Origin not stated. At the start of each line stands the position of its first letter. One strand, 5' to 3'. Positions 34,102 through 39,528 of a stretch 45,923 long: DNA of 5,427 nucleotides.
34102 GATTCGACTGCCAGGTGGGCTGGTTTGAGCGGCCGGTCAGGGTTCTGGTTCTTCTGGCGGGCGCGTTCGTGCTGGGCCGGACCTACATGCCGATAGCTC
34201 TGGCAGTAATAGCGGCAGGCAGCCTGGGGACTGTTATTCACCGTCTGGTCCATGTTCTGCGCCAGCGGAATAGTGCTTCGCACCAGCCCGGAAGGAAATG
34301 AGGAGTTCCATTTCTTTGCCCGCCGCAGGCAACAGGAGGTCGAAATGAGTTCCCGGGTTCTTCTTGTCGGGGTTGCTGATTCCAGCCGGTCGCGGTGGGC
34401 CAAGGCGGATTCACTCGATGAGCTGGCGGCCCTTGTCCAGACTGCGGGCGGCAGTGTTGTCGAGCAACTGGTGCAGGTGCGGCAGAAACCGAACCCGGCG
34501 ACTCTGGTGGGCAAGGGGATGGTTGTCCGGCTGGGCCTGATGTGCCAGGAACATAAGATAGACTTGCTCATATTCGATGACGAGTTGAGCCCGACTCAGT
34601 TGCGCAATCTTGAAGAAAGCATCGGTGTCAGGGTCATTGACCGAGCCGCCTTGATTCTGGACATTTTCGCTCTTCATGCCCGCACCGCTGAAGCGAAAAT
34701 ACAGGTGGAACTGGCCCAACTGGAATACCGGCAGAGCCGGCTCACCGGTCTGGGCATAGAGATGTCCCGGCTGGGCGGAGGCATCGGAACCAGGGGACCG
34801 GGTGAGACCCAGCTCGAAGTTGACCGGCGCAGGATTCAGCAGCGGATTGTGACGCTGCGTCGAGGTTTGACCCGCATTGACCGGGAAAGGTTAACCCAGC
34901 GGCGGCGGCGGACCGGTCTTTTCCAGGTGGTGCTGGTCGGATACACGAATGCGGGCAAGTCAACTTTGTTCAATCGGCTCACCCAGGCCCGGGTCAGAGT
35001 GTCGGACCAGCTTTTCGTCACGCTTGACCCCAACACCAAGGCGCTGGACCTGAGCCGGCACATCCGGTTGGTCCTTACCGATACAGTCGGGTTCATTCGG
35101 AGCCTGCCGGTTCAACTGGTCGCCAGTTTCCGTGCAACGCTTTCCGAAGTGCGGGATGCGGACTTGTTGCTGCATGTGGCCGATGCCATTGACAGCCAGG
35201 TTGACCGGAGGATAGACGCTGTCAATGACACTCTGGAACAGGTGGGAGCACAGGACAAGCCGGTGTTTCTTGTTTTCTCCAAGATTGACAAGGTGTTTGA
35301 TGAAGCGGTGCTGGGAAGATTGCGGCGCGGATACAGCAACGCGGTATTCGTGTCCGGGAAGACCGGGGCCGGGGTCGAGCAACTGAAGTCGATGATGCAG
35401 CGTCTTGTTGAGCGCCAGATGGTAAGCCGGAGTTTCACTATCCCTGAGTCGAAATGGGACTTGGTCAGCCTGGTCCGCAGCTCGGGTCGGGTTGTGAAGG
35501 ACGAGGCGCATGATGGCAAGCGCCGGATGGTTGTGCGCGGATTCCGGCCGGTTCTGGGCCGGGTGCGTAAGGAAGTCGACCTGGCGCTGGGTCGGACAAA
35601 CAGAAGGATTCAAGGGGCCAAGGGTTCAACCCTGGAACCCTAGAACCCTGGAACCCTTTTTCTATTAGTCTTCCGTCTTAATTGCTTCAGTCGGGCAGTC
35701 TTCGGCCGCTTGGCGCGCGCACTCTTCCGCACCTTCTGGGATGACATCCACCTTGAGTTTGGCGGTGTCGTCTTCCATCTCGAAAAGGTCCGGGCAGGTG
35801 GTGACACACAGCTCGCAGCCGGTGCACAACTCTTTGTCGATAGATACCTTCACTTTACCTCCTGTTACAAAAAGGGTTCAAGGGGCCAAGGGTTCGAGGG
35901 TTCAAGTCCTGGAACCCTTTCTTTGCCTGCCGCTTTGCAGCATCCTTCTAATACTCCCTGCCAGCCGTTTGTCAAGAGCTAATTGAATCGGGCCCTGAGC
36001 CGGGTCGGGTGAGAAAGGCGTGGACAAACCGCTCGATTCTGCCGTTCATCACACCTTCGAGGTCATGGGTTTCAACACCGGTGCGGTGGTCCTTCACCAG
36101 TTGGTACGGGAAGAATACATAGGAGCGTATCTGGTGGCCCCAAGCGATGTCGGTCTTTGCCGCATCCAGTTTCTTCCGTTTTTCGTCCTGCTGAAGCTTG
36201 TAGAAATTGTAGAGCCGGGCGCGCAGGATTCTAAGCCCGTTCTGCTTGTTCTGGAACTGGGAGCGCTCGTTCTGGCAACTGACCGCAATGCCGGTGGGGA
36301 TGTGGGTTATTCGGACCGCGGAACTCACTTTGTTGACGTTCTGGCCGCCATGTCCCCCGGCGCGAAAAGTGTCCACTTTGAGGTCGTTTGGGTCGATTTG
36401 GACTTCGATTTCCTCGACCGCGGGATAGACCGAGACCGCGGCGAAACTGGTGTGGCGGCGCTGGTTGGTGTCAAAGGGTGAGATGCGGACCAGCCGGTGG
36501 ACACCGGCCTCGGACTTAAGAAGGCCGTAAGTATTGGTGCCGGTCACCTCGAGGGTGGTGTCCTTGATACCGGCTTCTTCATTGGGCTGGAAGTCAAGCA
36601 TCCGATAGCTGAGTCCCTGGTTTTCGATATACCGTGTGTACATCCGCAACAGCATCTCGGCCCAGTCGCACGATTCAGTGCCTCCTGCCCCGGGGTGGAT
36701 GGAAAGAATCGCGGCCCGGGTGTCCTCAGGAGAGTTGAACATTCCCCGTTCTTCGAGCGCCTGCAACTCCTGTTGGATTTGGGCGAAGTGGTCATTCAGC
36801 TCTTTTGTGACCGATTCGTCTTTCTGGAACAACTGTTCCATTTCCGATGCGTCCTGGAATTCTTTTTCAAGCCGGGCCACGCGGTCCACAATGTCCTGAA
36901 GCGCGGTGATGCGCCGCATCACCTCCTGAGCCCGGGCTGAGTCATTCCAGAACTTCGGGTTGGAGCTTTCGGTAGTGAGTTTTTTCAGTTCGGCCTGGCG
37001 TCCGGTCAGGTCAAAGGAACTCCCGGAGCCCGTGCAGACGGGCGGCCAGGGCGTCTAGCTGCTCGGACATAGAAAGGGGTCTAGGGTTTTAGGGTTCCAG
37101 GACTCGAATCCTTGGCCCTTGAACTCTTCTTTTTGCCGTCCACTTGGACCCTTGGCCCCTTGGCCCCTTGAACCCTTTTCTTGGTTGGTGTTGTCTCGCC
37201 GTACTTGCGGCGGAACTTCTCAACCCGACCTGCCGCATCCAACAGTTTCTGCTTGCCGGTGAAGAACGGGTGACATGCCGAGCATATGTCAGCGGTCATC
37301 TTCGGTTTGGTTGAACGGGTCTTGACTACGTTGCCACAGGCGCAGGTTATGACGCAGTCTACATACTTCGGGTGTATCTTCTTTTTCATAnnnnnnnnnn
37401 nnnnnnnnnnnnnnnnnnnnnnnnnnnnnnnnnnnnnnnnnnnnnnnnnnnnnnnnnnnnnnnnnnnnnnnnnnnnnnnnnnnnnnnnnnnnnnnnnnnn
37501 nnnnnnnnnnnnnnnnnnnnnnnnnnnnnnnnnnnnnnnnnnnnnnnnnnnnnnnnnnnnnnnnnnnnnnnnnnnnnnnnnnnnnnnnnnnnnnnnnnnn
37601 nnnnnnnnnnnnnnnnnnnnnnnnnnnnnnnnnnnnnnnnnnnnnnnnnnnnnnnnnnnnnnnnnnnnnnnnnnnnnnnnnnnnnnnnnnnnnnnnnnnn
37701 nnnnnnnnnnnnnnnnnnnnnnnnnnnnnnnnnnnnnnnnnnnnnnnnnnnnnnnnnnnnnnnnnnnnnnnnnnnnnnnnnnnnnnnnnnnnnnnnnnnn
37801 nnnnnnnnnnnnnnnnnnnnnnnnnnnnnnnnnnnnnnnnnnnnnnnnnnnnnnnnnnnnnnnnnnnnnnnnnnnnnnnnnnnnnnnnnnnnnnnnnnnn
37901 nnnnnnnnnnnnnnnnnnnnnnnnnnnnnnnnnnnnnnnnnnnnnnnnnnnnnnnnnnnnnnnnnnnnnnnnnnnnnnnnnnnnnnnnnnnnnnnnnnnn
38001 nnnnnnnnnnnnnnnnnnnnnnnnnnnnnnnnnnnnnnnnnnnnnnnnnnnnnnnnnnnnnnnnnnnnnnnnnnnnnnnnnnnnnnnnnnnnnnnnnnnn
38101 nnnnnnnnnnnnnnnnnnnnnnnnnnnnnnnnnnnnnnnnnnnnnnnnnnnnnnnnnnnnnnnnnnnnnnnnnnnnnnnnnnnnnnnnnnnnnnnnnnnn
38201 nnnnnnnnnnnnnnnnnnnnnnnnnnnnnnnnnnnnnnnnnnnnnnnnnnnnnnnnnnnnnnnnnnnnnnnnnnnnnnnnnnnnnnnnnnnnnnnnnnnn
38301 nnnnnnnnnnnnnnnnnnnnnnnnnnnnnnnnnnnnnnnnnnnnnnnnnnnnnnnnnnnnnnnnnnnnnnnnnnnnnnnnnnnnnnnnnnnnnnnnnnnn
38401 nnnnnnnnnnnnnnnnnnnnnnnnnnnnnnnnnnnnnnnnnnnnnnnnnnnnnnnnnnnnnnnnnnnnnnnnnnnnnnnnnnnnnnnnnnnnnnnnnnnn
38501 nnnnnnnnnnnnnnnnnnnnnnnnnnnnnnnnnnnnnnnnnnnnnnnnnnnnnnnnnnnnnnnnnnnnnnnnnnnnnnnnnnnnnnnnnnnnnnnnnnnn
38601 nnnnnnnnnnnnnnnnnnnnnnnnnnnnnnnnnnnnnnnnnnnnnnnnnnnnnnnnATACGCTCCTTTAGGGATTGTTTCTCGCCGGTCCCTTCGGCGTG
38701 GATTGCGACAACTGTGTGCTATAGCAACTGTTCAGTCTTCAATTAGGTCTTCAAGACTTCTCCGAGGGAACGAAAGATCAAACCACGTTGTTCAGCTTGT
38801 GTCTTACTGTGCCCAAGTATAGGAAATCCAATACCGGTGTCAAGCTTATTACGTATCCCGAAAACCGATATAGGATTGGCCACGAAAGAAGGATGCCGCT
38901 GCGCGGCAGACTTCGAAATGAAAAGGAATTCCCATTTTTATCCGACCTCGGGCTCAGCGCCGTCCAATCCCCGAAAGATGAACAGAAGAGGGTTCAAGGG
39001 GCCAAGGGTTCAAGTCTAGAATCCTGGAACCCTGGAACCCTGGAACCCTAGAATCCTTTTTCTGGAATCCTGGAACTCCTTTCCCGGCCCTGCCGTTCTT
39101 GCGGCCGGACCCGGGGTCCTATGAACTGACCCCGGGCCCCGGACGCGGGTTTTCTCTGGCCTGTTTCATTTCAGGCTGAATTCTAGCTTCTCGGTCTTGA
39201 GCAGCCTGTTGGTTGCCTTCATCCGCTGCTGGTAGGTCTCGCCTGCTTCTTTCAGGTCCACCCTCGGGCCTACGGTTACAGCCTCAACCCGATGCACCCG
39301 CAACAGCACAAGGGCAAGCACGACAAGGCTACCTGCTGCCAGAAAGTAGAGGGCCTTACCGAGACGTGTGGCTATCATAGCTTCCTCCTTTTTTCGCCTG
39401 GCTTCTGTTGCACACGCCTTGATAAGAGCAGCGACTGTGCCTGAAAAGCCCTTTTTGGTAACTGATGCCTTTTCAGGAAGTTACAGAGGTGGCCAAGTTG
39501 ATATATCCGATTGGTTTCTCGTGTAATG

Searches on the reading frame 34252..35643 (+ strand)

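Call 91: search_protein_families(library=pfam, proteins=[window:34252-35643:+], max_evalue=0.001)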
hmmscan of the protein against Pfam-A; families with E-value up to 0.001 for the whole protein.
window:34252-35643:+ (463 aa): 9 families
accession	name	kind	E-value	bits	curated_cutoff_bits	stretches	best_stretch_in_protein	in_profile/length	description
PF13167.11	GTP-bdg_N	-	4.3e-32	111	25.4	1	53-140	2-89/89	GTP-binding GTPase N-terminal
PF16360.10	GTP-bdg_M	-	3.4e-28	98.5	29.5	1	142-220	1-79/79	GTP-binding GTPase Middle Region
PF01926.29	MMR_HSR1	-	6.7e-24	84.6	21.9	1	225-344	1-113/113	50S ribosome-binding GTPase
PF02421.24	FeoB_N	-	3.1e-07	30.5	27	1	225-348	2-118/156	Ferrous iron transport protein B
PF13191.12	AAA_16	-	8.8e-05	23.5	32.6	0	217-347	18-143/167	AAA ATPase domain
PF03193.22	RsgA_GTPase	-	0.00012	22.4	30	0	225-246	108-129/174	RsgA GTPase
PF19275.4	HflX_C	-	0.00014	22.2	26.4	1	361-429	9-78/102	HflX C-terminal domain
PF08477.19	Roc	-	0.00064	20.4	27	0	226-346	2-119/119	Ras of Complex, Roc, domain of DAPkinase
PF00350.29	Dynamin_N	-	0.00081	19.9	27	0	226-260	1-35/168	Dynamin family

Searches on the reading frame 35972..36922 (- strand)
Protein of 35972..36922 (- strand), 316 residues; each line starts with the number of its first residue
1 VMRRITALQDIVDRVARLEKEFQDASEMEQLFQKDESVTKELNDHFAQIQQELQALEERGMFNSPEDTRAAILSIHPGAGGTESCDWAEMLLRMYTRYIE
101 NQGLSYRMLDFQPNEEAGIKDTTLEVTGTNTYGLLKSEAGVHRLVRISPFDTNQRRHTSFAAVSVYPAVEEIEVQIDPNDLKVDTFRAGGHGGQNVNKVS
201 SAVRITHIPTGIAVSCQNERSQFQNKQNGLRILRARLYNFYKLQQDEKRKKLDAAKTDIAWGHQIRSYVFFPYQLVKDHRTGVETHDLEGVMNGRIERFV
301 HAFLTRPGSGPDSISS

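Call 91: search_protein_families(library=pfam, proteins=[window:35972-36922:-], max_evalue=0.001)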
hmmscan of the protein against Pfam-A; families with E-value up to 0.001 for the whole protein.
window:35972-36922:- (316 aa): 2 families
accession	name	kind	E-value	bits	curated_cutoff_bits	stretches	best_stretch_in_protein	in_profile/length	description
PF03462.23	PCRF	-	6.6e-50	170.1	24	1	2-163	28-194/194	PCRF domain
PF00472.26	RF-1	-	5e-41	139.7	35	1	170-280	1-116/116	RF-1 domain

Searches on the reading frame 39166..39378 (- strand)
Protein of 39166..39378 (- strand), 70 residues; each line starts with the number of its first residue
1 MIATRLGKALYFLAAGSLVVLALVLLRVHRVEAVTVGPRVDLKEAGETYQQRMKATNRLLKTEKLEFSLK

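Call 83: find_encoding_contigs(protein=window:39166-39378:-, flank=10000, max_places=10)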
Protein window:39166-39378:- (70 aa): no gene with exactly this product is on record in the collection.
